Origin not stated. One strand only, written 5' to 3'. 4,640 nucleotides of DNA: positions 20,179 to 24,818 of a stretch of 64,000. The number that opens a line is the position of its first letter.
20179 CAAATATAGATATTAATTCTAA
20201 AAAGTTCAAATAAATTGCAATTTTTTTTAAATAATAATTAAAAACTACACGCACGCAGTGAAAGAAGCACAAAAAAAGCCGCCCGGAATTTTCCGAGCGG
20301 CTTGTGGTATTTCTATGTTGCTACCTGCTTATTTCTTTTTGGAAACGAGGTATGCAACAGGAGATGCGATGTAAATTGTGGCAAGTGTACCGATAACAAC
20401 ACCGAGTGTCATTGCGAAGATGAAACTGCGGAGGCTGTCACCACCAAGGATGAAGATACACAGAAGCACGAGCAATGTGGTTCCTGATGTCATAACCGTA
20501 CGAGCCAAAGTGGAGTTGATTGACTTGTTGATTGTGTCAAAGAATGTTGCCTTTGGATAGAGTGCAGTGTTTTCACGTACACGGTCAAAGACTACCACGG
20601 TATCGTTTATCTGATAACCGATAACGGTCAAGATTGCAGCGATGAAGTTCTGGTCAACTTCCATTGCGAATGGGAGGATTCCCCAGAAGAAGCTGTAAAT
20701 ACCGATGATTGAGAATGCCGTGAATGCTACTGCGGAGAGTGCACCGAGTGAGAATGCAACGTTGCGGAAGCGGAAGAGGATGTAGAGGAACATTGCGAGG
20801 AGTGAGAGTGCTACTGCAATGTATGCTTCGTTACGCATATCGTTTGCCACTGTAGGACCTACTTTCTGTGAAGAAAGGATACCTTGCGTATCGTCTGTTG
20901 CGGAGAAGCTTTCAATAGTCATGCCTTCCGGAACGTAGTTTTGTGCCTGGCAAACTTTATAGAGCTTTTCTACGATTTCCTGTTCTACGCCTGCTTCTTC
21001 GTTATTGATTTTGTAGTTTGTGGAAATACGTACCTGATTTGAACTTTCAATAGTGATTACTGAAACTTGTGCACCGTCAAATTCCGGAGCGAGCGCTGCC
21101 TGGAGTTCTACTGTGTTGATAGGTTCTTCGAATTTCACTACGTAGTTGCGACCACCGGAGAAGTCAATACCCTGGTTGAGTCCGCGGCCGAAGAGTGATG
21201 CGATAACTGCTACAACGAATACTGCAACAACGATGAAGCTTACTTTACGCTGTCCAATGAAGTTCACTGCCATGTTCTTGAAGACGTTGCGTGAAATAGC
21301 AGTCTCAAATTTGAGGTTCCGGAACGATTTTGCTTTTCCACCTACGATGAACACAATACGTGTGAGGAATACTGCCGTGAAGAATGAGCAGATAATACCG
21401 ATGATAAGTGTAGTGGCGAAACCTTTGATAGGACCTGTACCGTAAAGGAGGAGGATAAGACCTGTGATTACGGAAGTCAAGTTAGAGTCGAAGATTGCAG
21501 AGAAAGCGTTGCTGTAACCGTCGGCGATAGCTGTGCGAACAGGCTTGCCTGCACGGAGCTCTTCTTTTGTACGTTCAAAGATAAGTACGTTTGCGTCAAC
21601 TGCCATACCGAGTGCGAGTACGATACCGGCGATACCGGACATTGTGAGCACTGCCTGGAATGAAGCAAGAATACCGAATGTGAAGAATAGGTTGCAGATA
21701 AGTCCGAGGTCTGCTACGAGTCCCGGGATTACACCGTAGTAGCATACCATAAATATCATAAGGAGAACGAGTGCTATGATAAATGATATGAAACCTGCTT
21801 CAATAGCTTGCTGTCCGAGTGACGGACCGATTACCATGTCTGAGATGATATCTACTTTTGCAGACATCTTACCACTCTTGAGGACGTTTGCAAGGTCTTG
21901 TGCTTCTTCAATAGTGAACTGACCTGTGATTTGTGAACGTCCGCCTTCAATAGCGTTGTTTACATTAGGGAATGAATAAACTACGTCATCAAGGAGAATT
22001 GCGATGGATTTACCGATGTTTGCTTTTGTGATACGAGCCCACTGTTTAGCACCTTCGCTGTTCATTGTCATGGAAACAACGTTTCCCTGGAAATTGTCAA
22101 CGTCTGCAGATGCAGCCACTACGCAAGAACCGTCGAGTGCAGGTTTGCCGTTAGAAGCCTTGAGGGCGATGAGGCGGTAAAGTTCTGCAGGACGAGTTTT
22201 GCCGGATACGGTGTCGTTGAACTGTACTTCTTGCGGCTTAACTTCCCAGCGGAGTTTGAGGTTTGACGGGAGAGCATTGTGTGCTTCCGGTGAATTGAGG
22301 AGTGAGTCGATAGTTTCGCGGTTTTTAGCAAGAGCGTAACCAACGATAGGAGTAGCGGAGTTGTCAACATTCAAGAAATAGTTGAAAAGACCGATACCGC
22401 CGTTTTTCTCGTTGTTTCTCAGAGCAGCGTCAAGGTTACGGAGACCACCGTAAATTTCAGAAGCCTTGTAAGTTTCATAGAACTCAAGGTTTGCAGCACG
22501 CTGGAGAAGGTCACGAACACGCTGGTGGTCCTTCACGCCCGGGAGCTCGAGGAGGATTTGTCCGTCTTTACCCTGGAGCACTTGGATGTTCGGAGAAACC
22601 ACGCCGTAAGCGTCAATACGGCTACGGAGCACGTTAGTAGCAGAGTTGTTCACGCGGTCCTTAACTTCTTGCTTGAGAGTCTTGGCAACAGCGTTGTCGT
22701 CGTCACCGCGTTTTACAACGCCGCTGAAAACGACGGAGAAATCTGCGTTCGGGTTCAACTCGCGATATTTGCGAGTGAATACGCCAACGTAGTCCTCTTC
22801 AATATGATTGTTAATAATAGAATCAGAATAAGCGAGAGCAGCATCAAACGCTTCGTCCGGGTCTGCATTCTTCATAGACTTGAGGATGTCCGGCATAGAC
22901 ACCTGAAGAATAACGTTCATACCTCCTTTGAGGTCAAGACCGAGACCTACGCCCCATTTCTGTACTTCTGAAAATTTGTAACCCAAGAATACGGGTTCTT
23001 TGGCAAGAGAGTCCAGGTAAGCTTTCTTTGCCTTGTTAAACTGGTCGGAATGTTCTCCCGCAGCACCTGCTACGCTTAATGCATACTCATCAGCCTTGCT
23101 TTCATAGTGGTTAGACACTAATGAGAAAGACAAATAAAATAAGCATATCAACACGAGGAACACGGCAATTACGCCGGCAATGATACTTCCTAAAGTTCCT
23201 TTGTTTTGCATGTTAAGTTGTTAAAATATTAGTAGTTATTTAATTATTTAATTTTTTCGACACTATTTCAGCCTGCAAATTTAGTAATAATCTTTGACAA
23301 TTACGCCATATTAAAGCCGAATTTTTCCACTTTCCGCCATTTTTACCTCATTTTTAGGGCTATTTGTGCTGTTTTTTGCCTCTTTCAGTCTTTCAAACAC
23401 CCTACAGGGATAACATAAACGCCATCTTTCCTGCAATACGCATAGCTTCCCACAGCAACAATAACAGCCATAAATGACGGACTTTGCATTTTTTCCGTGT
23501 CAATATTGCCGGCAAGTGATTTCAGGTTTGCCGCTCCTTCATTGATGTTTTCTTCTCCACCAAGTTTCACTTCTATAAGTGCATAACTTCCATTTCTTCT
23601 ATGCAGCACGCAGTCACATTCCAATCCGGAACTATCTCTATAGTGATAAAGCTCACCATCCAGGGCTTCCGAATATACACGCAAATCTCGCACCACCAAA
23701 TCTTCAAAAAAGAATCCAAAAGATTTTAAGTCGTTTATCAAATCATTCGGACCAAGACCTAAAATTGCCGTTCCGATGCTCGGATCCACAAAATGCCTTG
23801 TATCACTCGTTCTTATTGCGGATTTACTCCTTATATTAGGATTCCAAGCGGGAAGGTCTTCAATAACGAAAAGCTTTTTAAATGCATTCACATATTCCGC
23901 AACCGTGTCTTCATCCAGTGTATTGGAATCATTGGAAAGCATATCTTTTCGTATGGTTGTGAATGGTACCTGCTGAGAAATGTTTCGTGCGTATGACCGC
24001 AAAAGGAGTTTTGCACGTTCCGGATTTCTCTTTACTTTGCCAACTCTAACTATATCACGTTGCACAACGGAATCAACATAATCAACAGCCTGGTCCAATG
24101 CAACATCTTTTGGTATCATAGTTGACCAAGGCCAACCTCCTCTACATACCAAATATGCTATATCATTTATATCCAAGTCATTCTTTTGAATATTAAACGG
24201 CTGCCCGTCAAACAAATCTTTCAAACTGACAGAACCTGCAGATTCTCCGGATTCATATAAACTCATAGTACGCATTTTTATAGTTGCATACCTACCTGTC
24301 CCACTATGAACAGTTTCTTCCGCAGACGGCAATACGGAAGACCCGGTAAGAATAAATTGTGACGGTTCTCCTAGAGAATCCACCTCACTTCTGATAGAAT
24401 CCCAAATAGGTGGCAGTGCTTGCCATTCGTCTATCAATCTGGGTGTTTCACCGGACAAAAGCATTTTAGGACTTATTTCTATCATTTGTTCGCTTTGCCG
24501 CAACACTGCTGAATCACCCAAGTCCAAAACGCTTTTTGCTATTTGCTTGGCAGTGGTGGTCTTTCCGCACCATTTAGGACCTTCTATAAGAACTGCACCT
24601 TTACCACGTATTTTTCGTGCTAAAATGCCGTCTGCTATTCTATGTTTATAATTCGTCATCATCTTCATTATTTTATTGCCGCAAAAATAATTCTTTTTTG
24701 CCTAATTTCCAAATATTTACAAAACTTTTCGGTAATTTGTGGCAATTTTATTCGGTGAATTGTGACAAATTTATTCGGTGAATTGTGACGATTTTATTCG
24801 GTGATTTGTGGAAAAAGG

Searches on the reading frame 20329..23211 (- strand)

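Call 59: search_protein_families(library=pfam, proteins=[window:20329-23211:-], max_evalue=0.00001)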
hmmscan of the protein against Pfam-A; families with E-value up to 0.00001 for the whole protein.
window:20329-23211:- (960 aa): 5 families
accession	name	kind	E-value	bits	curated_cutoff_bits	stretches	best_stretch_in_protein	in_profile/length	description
PF02355.23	SecD_SecF_C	-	8.6e-69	231.2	20.5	2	769-958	6-188/189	Protein export membrane protein SecD/SecF, C-terminal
PF22599.2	SecDF_P1_head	-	1.1e-28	99.8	27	1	356-451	18-114/114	SecDF, P1 head subdomain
PF21760.3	SecD_1st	-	2.9e-15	55.9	27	1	190-246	3-57/60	Protein translocase subunit SecDF, P1 domain, N-terminal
PF07549.19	Sec_GG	-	1.6e-14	53.3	20.3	1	672-697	2-27/28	SecD/SecF GG Motif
PF03176.21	MMPL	-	5.9e-10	39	20.5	1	474-634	147-312/333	MMPL family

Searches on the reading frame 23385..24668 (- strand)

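Call 59: search_protein_families(library=pfam, proteins=[window:23385-24668:-], max_evalue=0.00001)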
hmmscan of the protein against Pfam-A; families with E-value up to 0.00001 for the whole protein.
window:23385-24668:- (427 aa): 2 families
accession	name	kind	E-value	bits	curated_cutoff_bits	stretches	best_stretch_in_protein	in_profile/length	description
PF13635.12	DUF4143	-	9.9e-33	113.6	28.1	1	203-369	1-159/160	Domain of unknown function (DUF4143)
PF13173.12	AAA_14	-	1.9e-14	54.2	27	1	25-139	4-127/129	AAA domain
